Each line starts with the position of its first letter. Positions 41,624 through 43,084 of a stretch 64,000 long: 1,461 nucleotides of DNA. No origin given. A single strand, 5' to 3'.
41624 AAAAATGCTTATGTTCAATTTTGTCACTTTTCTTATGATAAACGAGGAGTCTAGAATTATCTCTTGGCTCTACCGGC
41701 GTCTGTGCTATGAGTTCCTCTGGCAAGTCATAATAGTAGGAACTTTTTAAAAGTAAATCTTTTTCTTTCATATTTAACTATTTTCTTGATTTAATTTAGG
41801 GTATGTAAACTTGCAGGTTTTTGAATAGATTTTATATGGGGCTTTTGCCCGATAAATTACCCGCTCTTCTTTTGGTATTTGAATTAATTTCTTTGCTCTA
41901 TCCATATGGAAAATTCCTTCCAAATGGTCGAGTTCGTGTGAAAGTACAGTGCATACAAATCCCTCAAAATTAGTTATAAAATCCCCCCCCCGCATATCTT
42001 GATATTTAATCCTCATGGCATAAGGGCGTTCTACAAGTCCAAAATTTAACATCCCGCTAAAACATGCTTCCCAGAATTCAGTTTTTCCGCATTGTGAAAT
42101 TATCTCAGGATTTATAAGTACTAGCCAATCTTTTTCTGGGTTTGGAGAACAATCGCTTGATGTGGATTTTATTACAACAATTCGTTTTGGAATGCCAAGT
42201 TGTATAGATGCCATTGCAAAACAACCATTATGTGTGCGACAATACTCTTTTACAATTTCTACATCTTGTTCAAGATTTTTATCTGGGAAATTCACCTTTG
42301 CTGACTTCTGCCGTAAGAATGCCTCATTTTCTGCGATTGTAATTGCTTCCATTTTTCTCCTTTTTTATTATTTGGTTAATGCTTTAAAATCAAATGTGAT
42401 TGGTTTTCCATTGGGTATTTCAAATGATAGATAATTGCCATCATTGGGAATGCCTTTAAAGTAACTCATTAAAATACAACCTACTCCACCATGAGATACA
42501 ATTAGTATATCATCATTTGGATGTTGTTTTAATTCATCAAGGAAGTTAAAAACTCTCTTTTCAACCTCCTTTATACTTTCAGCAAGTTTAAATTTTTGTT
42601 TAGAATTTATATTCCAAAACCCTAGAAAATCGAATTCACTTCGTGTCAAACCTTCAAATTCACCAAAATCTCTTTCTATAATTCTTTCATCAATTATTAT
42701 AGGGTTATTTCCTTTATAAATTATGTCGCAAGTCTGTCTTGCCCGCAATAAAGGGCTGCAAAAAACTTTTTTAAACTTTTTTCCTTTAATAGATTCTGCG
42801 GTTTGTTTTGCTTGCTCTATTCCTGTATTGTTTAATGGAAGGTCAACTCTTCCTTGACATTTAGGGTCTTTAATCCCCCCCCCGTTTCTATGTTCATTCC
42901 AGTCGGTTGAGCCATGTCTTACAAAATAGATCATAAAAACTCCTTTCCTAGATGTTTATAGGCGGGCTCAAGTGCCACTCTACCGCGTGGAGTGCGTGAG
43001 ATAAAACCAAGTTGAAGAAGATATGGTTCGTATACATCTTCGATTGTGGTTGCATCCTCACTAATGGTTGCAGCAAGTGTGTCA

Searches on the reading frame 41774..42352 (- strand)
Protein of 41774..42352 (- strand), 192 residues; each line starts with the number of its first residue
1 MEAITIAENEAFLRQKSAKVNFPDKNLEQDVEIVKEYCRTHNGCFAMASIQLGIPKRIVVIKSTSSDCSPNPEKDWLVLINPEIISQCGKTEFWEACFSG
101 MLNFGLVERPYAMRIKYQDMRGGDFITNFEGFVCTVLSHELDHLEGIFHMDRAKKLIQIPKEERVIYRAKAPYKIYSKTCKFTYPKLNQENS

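Call 14: search_protein_families(library=pfam, proteins=[window:41774-42352:-], max_evalue=0.01)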
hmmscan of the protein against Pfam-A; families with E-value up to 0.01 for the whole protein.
window:41774-42352:- (192 aa): 1 family
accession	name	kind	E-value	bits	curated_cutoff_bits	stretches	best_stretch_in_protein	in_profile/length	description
PF01327.26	Pep_deformylase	-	5.2e-29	101.3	22.8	1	8-156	8-153/156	Polypeptide deformylase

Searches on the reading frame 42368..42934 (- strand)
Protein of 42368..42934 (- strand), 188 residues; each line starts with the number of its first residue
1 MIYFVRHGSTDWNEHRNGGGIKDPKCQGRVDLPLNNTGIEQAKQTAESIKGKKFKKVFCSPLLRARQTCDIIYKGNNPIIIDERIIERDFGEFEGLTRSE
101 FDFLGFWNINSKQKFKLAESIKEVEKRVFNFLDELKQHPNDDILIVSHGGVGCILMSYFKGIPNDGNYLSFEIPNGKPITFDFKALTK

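Call 14: search_protein_families(library=pfam, proteins=[window:42368-42934:-], max_evalue=0.01)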
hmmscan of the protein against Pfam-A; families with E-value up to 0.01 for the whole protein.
window:42368-42934:- (188 aa): 1 family
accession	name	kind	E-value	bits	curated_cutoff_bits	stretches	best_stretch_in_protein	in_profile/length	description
PF00300.27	His_Phos_1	-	1.9e-41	142.3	21.7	1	2-177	1-175/194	Histidine phosphatase superfamily (branch 1)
